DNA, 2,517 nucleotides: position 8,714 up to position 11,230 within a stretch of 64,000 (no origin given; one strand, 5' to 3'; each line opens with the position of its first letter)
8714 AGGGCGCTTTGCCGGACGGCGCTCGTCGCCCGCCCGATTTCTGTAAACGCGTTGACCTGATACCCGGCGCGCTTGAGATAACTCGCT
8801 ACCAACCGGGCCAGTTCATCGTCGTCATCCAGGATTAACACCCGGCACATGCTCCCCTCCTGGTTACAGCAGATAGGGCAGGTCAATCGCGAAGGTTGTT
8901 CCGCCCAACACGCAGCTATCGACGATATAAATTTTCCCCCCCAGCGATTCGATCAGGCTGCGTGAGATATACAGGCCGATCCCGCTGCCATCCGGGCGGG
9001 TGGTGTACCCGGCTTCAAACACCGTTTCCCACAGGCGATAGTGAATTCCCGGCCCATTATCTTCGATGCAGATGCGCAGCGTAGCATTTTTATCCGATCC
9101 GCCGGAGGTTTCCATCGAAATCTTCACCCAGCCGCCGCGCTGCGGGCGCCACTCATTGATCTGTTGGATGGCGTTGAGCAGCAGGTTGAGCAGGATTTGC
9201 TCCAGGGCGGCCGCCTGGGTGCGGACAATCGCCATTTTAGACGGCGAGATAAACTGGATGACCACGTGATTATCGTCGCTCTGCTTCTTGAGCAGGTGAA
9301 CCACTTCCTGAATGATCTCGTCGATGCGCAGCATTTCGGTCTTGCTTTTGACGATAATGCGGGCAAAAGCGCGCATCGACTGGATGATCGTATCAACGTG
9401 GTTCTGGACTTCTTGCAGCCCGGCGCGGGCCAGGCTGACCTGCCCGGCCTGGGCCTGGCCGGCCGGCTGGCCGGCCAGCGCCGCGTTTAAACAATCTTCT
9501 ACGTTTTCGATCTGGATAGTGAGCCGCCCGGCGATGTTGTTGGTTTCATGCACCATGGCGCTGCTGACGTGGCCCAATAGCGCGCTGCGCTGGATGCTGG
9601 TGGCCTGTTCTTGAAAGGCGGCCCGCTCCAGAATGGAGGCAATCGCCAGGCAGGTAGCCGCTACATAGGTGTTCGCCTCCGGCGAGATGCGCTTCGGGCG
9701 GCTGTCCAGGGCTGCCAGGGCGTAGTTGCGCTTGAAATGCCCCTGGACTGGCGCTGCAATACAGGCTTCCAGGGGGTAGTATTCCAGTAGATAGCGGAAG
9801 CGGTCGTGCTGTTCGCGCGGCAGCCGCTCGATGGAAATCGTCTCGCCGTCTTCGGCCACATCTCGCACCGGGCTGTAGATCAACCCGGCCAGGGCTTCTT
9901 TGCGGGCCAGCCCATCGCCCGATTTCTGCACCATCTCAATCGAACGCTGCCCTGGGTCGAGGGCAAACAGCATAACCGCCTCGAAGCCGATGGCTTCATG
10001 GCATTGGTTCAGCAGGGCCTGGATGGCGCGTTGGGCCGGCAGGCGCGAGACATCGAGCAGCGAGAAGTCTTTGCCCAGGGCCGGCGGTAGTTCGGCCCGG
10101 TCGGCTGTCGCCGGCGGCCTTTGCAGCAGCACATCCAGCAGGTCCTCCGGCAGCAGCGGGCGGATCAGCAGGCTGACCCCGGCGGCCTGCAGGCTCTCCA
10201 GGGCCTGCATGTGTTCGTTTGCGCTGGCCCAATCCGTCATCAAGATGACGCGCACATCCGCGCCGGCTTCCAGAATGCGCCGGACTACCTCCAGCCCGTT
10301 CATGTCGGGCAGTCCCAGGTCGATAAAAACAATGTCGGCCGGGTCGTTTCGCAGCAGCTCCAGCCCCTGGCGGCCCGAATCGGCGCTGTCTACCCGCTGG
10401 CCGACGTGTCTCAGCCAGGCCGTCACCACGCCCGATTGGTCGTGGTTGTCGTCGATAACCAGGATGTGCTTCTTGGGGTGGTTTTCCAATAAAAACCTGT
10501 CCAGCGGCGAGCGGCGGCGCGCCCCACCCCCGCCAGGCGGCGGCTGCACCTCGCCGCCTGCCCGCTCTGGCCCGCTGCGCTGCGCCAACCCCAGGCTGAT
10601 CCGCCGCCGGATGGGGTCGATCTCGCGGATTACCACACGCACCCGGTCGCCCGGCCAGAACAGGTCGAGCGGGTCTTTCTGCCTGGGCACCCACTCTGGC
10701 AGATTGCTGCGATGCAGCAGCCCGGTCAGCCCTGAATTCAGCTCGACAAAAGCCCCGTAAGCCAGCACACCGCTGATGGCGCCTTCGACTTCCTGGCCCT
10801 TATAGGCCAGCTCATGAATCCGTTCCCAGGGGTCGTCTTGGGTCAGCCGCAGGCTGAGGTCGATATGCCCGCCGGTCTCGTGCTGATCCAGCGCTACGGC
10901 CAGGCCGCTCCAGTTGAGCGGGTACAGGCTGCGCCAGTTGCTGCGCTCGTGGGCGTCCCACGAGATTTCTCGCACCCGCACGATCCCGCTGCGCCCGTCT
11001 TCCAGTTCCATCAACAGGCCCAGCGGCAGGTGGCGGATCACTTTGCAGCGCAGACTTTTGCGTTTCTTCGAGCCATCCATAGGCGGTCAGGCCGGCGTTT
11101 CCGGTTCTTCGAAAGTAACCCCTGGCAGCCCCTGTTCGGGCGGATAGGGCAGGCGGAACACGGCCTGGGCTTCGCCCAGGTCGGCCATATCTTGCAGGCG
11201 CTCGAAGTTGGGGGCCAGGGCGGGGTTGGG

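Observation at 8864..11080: Two S1 RNA-binding domains fused to a receiver-GAF-histidine kinase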

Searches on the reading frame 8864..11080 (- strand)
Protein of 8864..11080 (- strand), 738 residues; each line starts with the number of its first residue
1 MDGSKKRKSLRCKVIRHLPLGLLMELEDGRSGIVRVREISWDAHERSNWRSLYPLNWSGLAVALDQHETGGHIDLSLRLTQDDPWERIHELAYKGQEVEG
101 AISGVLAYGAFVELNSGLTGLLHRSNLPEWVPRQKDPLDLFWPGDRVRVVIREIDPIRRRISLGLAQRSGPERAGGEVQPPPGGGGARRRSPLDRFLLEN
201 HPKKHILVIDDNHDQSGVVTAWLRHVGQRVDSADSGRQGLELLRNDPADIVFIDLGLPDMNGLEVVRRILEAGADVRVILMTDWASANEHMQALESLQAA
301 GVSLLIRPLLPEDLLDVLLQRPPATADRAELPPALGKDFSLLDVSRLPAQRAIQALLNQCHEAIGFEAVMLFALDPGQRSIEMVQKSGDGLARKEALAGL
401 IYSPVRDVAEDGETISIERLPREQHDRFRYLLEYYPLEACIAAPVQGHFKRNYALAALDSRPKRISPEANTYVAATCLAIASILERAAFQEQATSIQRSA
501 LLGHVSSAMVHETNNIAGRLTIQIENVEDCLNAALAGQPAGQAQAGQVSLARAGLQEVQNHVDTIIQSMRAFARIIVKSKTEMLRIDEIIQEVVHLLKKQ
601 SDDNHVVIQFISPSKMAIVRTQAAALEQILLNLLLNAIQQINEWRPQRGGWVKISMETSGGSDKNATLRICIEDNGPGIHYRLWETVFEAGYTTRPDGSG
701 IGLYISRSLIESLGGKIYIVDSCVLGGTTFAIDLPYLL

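Call 3: search_protein_families(library=pfam, proteins=[window:8864-11080:-], max_evalue=0.1)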
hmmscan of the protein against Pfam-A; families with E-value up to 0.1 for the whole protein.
window:8864-11080:- (738 aa): 7 families
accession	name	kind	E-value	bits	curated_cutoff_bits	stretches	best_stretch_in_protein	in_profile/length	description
PF00072.30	Response_reg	-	5.6e-19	68.8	30.2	1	206-316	1-108/111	Response regulator receiver domain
PF02518.31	HATPase_c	-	2.7e-18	66.8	26.4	1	623-736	3-109/111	Histidine kinase-, DNA gyrase B-, and HSP90-like ATPase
PF00575.29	S1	-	1e-13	51.9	22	1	94-164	4-72/74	S1 RNA binding domain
PF01590.32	GAF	-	0.0034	18.4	22.4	1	350-460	3-109/133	GAF domain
PF01628.27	HrcA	-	0.029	14.8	22.2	1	519-602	65-159/215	HrcA protein C terminal domain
PF25469.1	HTH_NWD1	-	0.044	14.1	27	1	537-621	32-115/125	NWD1-like, winged helix-turn-helix domain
PF23056.1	NTF2_MEX67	-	0.052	13.6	28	1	586-630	71-116/218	MEX67-like, NTF2-like domain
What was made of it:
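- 10121..10471 (-): Receiver (REC) domain (residues 204-320): D210/D211, phospho-acceptor D254, T282, and R307 in place of the family's Lys. Pfam Response_reg E 5.6e-19 (call 3).
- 9683..10045 (-): GAF-like domain (residues 346-466) with the invariant motif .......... (402-411, nt 9848-9877). Pfam GAF 18.4 bits, below cut-off (call 3).
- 8867..9340 (-): Catalytic ATP-binding domain (residues 581-738) with N, G1, F and G2 boxes. Pfam HATPase_c E 2.7e-18 (call 3).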

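Call 4: search_protein_families(library=ncbifam, proteins=[window:8864-11080:-], max_evalue=0.1)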
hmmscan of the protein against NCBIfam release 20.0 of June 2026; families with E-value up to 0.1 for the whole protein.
window:8864-11080:- (738 aa): 161 families (the best 25 are shown)
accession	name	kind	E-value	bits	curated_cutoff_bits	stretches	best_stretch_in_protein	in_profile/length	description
NF008468.0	PRK11360.1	equivalog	2.2e-28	99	646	1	478-736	372-608/616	two-component system sensor histidine kinase AtoS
NF004952.0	PRK06299.1-2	equivalog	9.9e-28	96.8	524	1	67-167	276-375/580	30S ribosomal protein S1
TIGR00717.1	rpsA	equivalog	7.4e-26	90.8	577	2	64-167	244-344/516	30S ribosomal protein S1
NF010379.0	PRK13806.1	equivalog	1.9e-25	89.5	648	1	6-170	202-367/491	30S ribosomal protein S1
TIGR02956.1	TMAO_torS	equivalog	1.2e-24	86.6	676.5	2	580-735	533-681/967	TMAO reductase system sensor histidine kinase/response regulator TorS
NF052574.1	HisKinEspCMyxo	equivalog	1.9e-24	85.8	1200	2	486-735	401-636/785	serine histidine kinase EspC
NF011874.0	PRK15347.1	equivalog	6.5e-23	80.7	852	2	544-735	429-613/921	two component system sensor kinase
NF052573.1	HisKinEspAMyxo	equivalog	9.3e-23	80.1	1400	2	474-734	356-609/755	serine histidine kinase EspA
NF004953.0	PRK06299.1-3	equivalog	1.6e-22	79.6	720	1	9-167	301-457/580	30S ribosomal protein S1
NF041947.1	LuxQ_Vibrio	equivalog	2.9e-22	78.4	1200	2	581-735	542-695/843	quorum-sensing autoinducer 2 sensor kinase/phosphatase LuxQ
NF008302.0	PRK11091.1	equivalog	7.3e-22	77.4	838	2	568-734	340-503/779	aerobic respiration two-component sensor histidine kinase ArcB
NF010076.0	PRK13557.1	subfamily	1.2e-21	76.7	631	2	199-292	411-506/540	histidine kinase famiy protein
NF010411.0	PRK13837.1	equivalog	1.3e-21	76.4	647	1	497-735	445-674/828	two-component system VirA-like sensor kinase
NF008318.0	PRK11107.1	equivalog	3.5e-20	71.7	890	2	585-734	367-516/920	two-component sensor histidine kinase BarA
NF007688.0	PRK10364.1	equivalog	7.8e-20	71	479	1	584-736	310-451/460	two-component system sensor histidine kinase ZraS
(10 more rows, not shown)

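Call 7: find_homologous_proteins(query=window:8864-11080:-, max_evalue=0.00001)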
Query window:8864-11080:- (738 aa): 478 proteins with E <= 0.00001 among 8000 candidates; the best 120 are listed.
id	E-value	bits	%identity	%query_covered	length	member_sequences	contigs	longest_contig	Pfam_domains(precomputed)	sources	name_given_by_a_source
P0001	0.0e+0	1440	87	100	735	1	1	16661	PF00575.30,PF02518.32,PF00072.31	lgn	-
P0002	1.9e-274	931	57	99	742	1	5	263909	PF00575.30,PF02518.32,PF00072.31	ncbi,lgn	-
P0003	1.9e-209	716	48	99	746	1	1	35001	PF00575.30,PF02518.32,PF00072.31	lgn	-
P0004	6.6e-209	714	47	99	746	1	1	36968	PF00575.30,PF23459.2,PF02518.32,PF00072.31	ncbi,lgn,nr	ncbi:MAG: response regulator [Anaerolineales bacterium]|nr:response regulator [Anaerolineales bacter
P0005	1.1e-207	710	47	98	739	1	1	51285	PF00575.30,PF23459.2,PF02518.32,PF00072.31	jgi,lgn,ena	-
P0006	3.4e-206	705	46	98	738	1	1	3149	PF00575.30,PF02518.32,PF00072.31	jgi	jgi:signal transduction histidine kinase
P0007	3.1e-205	702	46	100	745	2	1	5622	PF13185.13,PF00575.30,PF02518.32,PF00072.31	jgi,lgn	jgi:signal transduction histidine kinase/CheY-like chemotaxis protein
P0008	5.5e-204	698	46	99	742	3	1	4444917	PF00575.30,PF02518.32,PF00072.31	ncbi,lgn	-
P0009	5.8e-203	694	46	99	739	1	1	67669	PF00575.30,PF23459.2,PF02518.32,PF00072.31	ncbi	-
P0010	1.2e-201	690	45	99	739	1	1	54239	PF00575.30,PF02518.32,PF00072.31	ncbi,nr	ncbi:MAG: hypothetical protein DDG60_16090 [Anaerolineae bacterium]|nr:MAG: hypothetical protein DDG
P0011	7.0e-201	687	46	99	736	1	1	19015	PF13185.13,PF00575.30,PF02518.32,PF00072.31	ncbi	-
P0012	7.1e-201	687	45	100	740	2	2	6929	PF13185.13,PF00575.30,PF02518.32,PF00072.31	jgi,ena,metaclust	metaclust:\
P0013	1.9e-200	686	44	99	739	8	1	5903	PF00575.30,PF23459.2,PF02518.32,PF00072.31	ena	-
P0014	3.7e-200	685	45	99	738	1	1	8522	PF00575.30,PF02518.32,PF00072.31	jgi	jgi:signal transduction histidine kinase/predicted RNA-binding protein with RPS1 domain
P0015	1.8e-199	683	45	99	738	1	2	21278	PF13185.13,PF00575.30,PF02518.32,PF00072.31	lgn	-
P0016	3.3e-199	682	45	99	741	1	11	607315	PF00575.30,PF02518.32,PF00072.31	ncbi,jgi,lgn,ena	jgi:signal transduction histidine kinase/ActR/RegA family two-component response regulator/predicted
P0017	1.4e-198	680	46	100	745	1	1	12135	PF00575.30,PF02518.32,PF00072.31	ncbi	-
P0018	1.7e-198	680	46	98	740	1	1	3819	PF00575.30,PF02518.32,PF00072.31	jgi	jgi:signal transduction histidine kinase/FixJ family two-component response regulator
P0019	5.4e-198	678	45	99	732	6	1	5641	PF00575.30,PF02518.32,PF00072.31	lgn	-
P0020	1.2e-197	677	44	99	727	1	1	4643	PF00575.30,PF02518.32,PF00072.31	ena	-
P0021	1.4e-197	677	44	100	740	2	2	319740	PF00575.30,PF02518.32,PF00072.31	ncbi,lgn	-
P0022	2.2e-197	676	44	100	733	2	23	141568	PF00575.30,PF02518.32,PF00072.31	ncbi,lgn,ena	-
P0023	1.9e-196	673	43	100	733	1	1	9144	PF00575.30,PF02518.32,PF00072.31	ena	-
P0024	2.7e-196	672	45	100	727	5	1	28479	PF00575.30,PF02518.32,PF00072.31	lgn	-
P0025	8.0e-196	671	45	100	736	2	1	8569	PF00575.30,PF02518.32,PF00072.31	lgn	-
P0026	1.8e-194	666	45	99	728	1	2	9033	PF00575.30,PF02518.32,PF00072.31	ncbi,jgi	-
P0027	2.0e-194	666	44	99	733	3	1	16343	PF00575.30,PF02518.32,PF00072.31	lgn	-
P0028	2.3e-194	666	43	99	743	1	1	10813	PF00575.30,PF02518.32,PF00072.31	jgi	jgi:signal transduction histidine kinase/CheY-like chemotaxis protein/predicted RNA-binding protein 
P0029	2.4e-194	666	46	100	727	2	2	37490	PF00575.30,PF02518.32,PF00072.31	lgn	-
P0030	4.5e-194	665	44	100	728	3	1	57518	PF00575.30,PF02518.32,PF00072.31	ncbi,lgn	ncbi:MAG: ATP-binding protein [Chloroflexota bacterium]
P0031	5.6e-194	665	43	99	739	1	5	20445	PF00575.30,PF02518.32,PF00072.31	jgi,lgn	-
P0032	5.8e-194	665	45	98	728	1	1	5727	PF00575.30,PF02518.32,PF00072.31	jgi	-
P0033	2.4e-193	663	42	100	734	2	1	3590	PF00575.30,PF02518.32,PF00072.31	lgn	-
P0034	4.6e-193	662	45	99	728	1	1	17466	PF00575.30,PF02518.32,PF00072.31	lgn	-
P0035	8.0e-193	661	45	100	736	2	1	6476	PF13185.13,PF00575.30,PF02518.32,PF00072.31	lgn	-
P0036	3.3e-192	659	45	100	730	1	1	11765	PF00575.30,PF02518.32,PF00072.31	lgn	-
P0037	4.0e-192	658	45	99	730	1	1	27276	PF00575.30,PF02518.32,PF00072.31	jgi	jgi:signal transduction histidine kinase/predicted RNA-binding protein with RPS1 domain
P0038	7.6e-192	658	43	100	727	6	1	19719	PF00575.30,PF02518.32,PF00072.31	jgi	jgi:signal transduction histidine kinase/ActR/RegA family two-component response regulator/predicted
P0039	9.4e-192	657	43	100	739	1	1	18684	PF00575.30,PF02518.32,PF00072.31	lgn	-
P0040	1.4e-191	657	43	100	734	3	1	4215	PF00575.30,PF02518.32,PF00072.31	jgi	jgi:signal transduction histidine kinase/predicted RNA-binding protein with RPS1 domain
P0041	1.9e-191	656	43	100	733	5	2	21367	PF00575.30,PF02518.32,PF00072.31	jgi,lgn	-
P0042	2.9e-191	656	45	99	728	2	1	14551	PF00575.30,PF02518.32,PF00072.31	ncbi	-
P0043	3.6e-190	652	44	99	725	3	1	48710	PF00575.30,PF02518.32,PF00072.31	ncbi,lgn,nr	ncbi:MAG: response regulator [Nitrospirae bacterium]|nr:response regulator [Nitrospirota bacterium]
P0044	3.8e-190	652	43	100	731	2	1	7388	PF00575.30,PF02518.32,PF00072.31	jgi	jgi:signal transduction histidine kinase/DNA-binding response OmpR family regulator/predicted RNA-bi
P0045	8.7e-190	651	44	100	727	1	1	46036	PF00575.30,PF02518.32,PF00072.31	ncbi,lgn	ncbi:MAG: hypothetical protein Fur0043_03390 [Anaerolineales bacterium]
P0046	1.3e-189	650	45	99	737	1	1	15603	PF00575.30,PF02518.32,PF00072.31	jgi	jgi:signal transduction histidine kinase/DNA-binding response OmpR family regulator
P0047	2.1e-188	646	44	100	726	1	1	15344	PF00575.30,PF02518.32,PF00072.31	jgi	-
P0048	2.1e-188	646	43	99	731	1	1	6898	PF00575.30,PF02518.32,PF00072.31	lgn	-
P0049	2.7e-188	646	44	100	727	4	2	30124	PF00575.30,PF02518.32,PF00072.31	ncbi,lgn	-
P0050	2.8e-188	646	43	100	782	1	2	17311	PF13185.13,PF00575.30,PF02518.32,PF00072.31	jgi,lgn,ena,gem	-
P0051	3.0e-188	646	44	98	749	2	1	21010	PF00575.30,PF02518.32,PF00072.31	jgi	-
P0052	8.1e-188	644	43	99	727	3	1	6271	PF00575.30,PF02518.32,PF00072.31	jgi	-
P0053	2.3e-186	639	43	99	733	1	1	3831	PF00575.30,PF02518.32,PF00072.31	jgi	jgi:signal transduction histidine kinase/predicted RNA-binding protein with RPS1 domain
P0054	2.6e-186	639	43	100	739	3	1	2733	PF00575.30,PF02518.32,PF00072.31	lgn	-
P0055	2.6e-186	639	42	100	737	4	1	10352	PF13185.13,PF00575.30,PF02518.32,PF00072.31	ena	-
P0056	3.2e-186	639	44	99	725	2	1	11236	PF00575.30,PF02518.32,PF00072.31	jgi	-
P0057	3.8e-186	639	45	97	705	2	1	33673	PF00575.30,PF02518.32,PF00072.31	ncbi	ncbi:MAG: response regulator [Chloroflexota bacterium]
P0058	3.9e-186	639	44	100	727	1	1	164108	PF00575.30,PF23459.2,PF02518.32,PF00072.31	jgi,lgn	jgi:signal transduction histidine kinase/DNA-binding NarL/FixJ family response regulator/predicted R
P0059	4.1e-186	639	42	100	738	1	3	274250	PF00575.30,PF02518.32,PF00072.31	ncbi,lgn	-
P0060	8.0e-186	638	44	99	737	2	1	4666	PF00575.30,PF02518.32,PF00072.31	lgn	-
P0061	8.9e-186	638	42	100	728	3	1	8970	PF00575.30,PF02518.32,PF00072.31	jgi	jgi:signal transduction histidine kinase/ActR/RegA family two-component response regulator/predicted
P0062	2.7e-185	636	43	100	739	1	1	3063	PF00575.30,PF02518.32,PF00072.31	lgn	-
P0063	1.0e-183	631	44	97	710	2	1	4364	PF00575.30,PF02518.32,PF00072.31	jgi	-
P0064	1.1e-183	631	42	100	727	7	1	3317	PF00575.30,PF02518.32,PF00072.31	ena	-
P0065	5.5e-183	628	44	99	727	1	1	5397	PF00575.30,PF02518.32,PF00072.31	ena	-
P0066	1.2e-182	627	42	100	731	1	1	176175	PF00575.30,PF02518.32,PF00072.31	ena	-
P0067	1.3e-182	627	43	100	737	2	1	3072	PF13185.13,PF00575.30,PF02518.32,PF00072.31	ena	-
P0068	1.8e-182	627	42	99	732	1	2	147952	PF00575.30,PF02518.32,PF00072.31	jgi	jgi:signal transduction histidine kinase/predicted RNA-binding protein with RPS1 domain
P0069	2.0e-182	626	41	100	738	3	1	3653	PF00575.30,PF02518.32,PF00072.31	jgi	jgi:signal transduction histidine kinase/FixJ family two-component response regulator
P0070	5.4e-182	625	41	99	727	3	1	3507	PF00575.30,PF02518.32,PF00072.31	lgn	-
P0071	6.6e-182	625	43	96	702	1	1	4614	PF00575.30,PF02518.32,PF00072.31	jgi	-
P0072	9.6e-182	624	42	99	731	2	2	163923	PF00575.30,PF02518.32,PF00072.31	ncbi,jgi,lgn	-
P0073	1.6e-181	623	42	99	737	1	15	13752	PF13185.13,PF00575.30,PF02518.32,PF00072.31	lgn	-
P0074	2.4e-181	623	42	99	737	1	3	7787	PF00575.30,PF02518.32,PF00072.31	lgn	-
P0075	1.1e-180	621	41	100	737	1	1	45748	PF00575.30,PF02518.32,PF00072.31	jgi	jgi:signal transduction histidine kinase/predicted RNA-binding protein with RPS1 domain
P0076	1.4e-180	620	43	99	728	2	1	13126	PF00575.30,PF02518.32,PF00072.31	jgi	jgi:signal transduction histidine kinase/predicted RNA-binding protein with RPS1 domain/ActR/RegA fa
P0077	1.8e-180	620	43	98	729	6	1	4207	PF00575.30,PF02518.32,PF00072.31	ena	-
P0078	1.8e-179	617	41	100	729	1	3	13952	PF00575.30,PF02518.32,PF00072.31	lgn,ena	-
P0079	2.7e-179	616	41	99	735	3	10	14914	PF00575.30,PF02518.32,PF00072.31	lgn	-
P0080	3.5e-179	616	41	100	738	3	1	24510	PF00575.30,PF02518.32,PF00072.31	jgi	jgi:signal transduction histidine kinase/DNA-binding response OmpR family regulator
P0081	3.8e-179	616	42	100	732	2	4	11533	PF00575.30,PF02518.32,PF00072.31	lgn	-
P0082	4.0e-179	615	42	100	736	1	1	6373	PF00575.30,PF02518.32,PF00072.31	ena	-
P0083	1.1e-178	614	41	100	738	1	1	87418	PF00575.30,PF02518.32,PF00072.31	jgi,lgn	jgi:signal transduction histidine kinase/predicted RNA-binding protein with RPS1 domain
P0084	8.1e-178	611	40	98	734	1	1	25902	PF13185.13,PF01590.33,PF00575.30,PF23459.2,PF02518.32,PF00072.31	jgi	jgi:signal transduction histidine kinase/DNA-binding response OmpR family regulator/predicted RNA-bi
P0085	1.2e-177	611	43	98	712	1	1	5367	PF00575.30,PF02518.32,PF00072.31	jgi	jgi:signal transduction histidine kinase/predicted RNA-binding protein with RPS1 domain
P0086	2.2e-177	610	42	100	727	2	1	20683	PF00575.30,PF02518.32,PF00072.31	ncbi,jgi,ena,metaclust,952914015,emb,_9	jgi:signal transduction histidine kinase/predicted RNA-binding protein with RPS1 domain/ActR/RegA fa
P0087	5.5e-177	608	42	100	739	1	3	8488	PF00575.30,PF02518.32,PF00072.31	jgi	jgi:signal transduction histidine kinase/DNA-binding NarL/FixJ family response regulator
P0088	6.8e-177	608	41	100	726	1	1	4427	PF00575.30,PF02518.32,PF00072.31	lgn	-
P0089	7.1e-176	605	42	100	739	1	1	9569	PF00575.30,PF02518.32,PF00072.31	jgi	jgi:signal transduction histidine kinase/predicted RNA-binding protein with RPS1 domain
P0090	1.1e-175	604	41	98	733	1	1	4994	PF13185.13,PF00575.30,PF02518.32,PF00072.31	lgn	-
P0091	1.4e-175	604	42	98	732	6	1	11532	PF00575.30,PF02518.32,PF00072.31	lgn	-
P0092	1.7e-175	604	42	99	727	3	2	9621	PF00575.30,PF02518.32,PF00072.31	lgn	-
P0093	4.9e-175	602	43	99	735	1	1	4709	PF00575.30,PF02518.32,PF00072.31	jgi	jgi:signal transduction histidine kinase/predicted RNA-binding protein with RPS1 domain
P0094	9.1e-175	601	43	99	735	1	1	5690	PF00575.30,PF02518.32,PF00072.31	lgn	-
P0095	2.0e-174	600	41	100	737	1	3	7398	PF00575.30,PF02518.32,PF00072.31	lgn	-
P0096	1.0e-173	598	41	100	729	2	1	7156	PF00575.30,PF02518.32,PF00072.31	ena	-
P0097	3.1e-173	596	42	100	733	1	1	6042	PF00575.30,PF02518.32,PF00072.31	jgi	jgi:signal transduction histidine kinase/predicted RNA-binding protein with RPS1 domain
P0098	3.1e-171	589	42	99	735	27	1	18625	PF00575.30,PF02518.32,PF00072.31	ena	-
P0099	1.7e-170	587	40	100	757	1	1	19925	PF00575.30,PF02518.32,PF00072.31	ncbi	-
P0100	1.3e-169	584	41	99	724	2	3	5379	PF00575.30,PF02518.32,PF00072.31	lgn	-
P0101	2.6e-169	583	42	97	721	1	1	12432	PF00575.30,PF02518.32,PF00072.31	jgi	jgi:signal transduction histidine kinase/predicted RNA-binding protein with RPS1 domain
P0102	5.5e-169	582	43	95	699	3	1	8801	PF00575.30,PF02518.32,PF00072.31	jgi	jgi:signal transduction histidine kinase/DNA-binding response OmpR family regulator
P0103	5.7e-169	582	41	97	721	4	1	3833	PF00575.30,PF02518.32,PF00072.31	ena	-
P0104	1.5e-167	577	39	98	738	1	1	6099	PF00575.30,PF23459.2,PF02518.32,PF00072.31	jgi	jgi:signal transduction histidine kinase/predicted RNA-binding protein with RPS1 domain/FixJ family 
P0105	1.6e-167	577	40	100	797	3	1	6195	PF00575.30,PF02518.32,PF00072.31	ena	-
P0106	4.6e-165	569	41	100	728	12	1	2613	PF00575.30,PF02518.32,PF00072.31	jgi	-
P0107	2.3e-164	567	39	100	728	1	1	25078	PF00575.30,PF02518.32,PF00072.31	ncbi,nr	ncbi:MAG: S1 RNA-binding domain-containing protein [Anaerolineales bacterium]|nr:S1 RNA-binding doma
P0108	1.3e-163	564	41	99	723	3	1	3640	PF00575.30,PF02518.32,PF00072.31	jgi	jgi:signal transduction histidine kinase/DNA-binding response OmpR family regulator/predicted RNA-bi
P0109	2.3e-163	563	40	100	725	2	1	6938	PF00575.30,PF02518.32,PF00072.31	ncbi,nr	ncbi:MAG: S1 RNA-binding domain-containing protein [Anaerolineales bacterium]|nr:S1 RNA-binding doma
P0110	1.2e-162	561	40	99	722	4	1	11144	PF00575.30,PF02518.32,PF00072.31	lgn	-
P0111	2.6e-161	557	39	98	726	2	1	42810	PF00575.30,PF23459.2,PF02518.32,PF00072.31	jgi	-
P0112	1.2e-160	554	38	98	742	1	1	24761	PF00575.30,PF23459.2,PF02518.32,PF00072.31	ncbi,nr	ncbi:MAG TPA: ATP-binding protein [Levilinea sp.]|nr:ATP-binding protein [Levilinea sp.]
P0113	2.6e-160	553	39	100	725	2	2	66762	PF00575.30,PF02518.32,PF00072.31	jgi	jgi:signal transduction histidine kinase/DNA-binding response OmpR family regulator/predicted RNA-bi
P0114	5.5e-160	552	41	97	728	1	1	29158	PF00575.30,PF23459.2,PF02518.32,PF00072.31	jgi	-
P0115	1.5e-159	551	39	100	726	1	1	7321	PF00575.30,PF02518.32,PF00072.31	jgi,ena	-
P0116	2.0e-152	527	38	99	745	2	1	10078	PF00575.30,PF02518.32,PF00072.31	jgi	jgi:signal transduction histidine kinase/DNA-binding response OmpR family regulator/predicted RNA-bi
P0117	4.0e-151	523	36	98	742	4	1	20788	PF00575.30,PF23459.2,PF02518.32,PF00072.31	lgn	-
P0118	3.8e-149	516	40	99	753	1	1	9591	PF00575.30,PF23459.2,PF02518.32,PF00072.31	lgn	-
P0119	2.1e-147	511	39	98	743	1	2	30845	PF00575.30,PF02518.32,PF00072.31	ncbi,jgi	jgi:signal transduction histidine kinase/ActR/RegA family two-component response regulator/predicted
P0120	7.9e-144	499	37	100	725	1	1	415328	PF00575.30,PF02518.32,PF00072.31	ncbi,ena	-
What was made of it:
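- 8864..11080 (-): S1-S1-REC-GAF-histidine kinase gene (738 aa plus stop codon). 120 full-length homologues at 37-87% identity (call 7).
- Several database names call the family 'response regulator' (call 7).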

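Call 11: find_encoding_contigs(protein=P0008, flank=10000, max_places=2)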
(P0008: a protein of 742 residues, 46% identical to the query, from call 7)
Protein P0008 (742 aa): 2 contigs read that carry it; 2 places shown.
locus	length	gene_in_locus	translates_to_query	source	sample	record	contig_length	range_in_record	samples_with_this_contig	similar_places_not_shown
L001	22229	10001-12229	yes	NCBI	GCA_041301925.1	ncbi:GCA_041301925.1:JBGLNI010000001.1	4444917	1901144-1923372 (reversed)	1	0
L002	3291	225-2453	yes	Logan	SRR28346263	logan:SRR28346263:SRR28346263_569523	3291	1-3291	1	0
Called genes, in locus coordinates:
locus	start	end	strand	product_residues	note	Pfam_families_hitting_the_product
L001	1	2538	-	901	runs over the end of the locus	PF16158:N_BRCA1_IG, PF08239:SH3_3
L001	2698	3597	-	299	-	PF14870:PSII_BNR (faint), PF25852:DUF6242_C (faint), PF02012:BNR (faint), PF15902:Sortilin-Vps10 (weak)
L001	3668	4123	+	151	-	PF13263:PHP_C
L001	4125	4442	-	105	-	PF02617:ClpS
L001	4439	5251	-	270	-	PF00248:Aldo_ket_red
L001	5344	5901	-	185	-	PF01558:POR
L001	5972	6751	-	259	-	PF02775:TPP_enzyme_C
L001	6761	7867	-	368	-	PF01855:POR_N, PF02780:Transketolase_C (faint), PF17147:PFOR_II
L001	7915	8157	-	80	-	PF14697:Fer4_21 (faint), PF25160:LdpA_Fe-S-bd (faint), PF00037:Fer4 (faint), PF12797:Fer4_2 (faint), PF12837:Fer4_6 (faint), PF13237:Fer4_10 (faint), PF12838:Fer4_7, PF13187:Fer4_9, +2 more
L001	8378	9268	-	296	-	-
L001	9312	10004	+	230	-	-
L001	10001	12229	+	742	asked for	PF00575:S1, PF00072:Response_reg, PF02518:HATPase_c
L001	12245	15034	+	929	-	PF00072:Response_reg, PF01590:GAF, PF13185:GAF_2, PF13492:GAF_3 (weak), PF01590:GAF, PF13185:GAF_2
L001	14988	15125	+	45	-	-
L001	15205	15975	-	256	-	PF02274:ADI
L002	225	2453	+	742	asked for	PF00575:S1, PF00072:Response_reg, PF02518:HATPase_c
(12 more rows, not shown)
